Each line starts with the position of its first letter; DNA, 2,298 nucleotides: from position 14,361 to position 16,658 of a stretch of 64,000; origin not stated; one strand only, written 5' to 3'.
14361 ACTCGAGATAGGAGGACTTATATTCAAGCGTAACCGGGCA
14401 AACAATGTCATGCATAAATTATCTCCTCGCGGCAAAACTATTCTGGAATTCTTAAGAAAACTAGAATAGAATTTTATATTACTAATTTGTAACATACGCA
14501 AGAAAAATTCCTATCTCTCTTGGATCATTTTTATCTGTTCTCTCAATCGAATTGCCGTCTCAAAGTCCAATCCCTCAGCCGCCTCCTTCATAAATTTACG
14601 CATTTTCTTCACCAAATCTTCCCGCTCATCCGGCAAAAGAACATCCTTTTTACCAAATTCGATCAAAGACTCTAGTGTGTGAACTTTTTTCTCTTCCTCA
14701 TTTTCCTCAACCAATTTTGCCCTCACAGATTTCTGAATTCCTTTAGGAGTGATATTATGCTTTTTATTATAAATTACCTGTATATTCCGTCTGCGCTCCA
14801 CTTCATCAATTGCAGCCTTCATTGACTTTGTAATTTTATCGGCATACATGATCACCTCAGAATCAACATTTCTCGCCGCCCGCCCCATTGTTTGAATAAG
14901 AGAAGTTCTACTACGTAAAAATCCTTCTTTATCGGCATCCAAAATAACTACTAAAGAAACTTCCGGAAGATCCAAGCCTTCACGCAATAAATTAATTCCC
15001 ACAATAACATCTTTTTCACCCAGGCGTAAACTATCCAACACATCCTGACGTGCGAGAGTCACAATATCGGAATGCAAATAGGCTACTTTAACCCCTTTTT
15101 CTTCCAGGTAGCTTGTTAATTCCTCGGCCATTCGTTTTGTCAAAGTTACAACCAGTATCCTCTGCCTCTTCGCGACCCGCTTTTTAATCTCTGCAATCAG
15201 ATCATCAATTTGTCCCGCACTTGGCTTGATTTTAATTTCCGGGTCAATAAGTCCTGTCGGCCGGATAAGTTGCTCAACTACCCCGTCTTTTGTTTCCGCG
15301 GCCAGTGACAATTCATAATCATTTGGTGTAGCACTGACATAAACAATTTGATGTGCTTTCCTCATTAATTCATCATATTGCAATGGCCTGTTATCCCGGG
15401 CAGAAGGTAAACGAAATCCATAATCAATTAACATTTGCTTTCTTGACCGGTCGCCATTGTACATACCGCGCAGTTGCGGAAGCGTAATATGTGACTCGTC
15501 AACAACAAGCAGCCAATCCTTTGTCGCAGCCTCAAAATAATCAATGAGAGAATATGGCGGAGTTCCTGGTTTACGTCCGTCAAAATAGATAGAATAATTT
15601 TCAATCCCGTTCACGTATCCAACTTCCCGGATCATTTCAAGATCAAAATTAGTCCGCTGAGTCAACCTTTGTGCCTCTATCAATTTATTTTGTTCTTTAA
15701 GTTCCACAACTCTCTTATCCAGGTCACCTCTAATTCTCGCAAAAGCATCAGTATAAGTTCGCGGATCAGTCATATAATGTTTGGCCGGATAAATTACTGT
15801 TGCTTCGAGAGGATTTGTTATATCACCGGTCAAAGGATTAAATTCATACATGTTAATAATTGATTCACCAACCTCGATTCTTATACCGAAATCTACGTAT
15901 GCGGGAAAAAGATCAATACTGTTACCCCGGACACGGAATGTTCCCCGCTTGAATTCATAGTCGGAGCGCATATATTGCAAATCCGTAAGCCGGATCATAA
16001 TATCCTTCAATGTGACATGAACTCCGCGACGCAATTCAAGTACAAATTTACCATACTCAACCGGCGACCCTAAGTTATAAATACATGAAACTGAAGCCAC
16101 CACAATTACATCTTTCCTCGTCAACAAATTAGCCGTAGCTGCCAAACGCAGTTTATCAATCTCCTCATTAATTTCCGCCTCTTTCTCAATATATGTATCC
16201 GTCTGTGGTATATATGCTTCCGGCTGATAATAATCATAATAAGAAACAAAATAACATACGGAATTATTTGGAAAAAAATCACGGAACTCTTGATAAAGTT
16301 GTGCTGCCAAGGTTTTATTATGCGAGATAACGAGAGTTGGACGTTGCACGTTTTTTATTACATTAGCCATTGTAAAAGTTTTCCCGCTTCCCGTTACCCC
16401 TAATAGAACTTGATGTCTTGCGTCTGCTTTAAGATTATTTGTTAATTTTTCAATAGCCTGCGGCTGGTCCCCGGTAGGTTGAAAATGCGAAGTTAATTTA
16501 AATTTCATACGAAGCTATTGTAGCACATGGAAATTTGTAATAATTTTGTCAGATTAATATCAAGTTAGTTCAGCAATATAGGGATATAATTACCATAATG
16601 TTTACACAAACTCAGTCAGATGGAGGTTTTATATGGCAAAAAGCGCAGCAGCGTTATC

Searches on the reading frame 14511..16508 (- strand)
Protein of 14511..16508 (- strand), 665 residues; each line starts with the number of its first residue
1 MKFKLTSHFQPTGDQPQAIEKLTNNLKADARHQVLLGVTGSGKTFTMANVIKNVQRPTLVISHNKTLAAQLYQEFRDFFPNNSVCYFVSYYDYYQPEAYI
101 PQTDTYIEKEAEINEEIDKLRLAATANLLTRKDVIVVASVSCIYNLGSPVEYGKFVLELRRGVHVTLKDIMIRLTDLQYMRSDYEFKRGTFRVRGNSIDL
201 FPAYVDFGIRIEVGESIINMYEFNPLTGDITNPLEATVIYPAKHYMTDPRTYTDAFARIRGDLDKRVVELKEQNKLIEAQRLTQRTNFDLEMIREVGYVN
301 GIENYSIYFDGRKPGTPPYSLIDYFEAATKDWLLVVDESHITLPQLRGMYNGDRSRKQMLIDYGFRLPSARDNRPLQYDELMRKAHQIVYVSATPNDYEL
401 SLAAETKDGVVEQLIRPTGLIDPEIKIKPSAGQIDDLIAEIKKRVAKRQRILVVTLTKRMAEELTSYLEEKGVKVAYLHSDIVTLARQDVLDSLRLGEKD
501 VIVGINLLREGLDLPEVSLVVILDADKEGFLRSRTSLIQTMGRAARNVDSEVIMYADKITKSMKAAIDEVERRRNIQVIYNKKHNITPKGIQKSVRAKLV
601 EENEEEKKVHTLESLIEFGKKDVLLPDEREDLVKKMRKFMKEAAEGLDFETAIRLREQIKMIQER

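Call 63: search_protein_families(library=pfam, proteins=[window:14511-16508:-], max_evalue=0.00001)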
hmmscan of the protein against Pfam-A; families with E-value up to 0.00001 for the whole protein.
window:14511-16508:- (665 aa): 6 families
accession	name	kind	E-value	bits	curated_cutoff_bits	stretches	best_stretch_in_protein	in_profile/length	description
PF17757.6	UvrB_inter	-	2.7e-22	79.1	22.9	1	157-245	1-91/91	UvrB interaction domain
PF12344.14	UvrB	-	2e-21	76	27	1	554-596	1-43/43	Ultra-violet resistance protein B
PF00271.37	Helicase_C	-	7.8e-21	74.8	23.5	1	435-547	4-109/110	Helicase conserved C-terminal domain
PF04851.21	ResIII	-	9.4e-14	52.1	22.5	1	10-87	3-87/164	Type III restriction enzyme, res subunit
PF00270.35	DEAD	-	6.7e-07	29.6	26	0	14-84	3-76/167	DEAD/DEAH box helicase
PF02151.25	UVR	-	4.8e-06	26.6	21.5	0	631-664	2-35/36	UvrB/uvrC motif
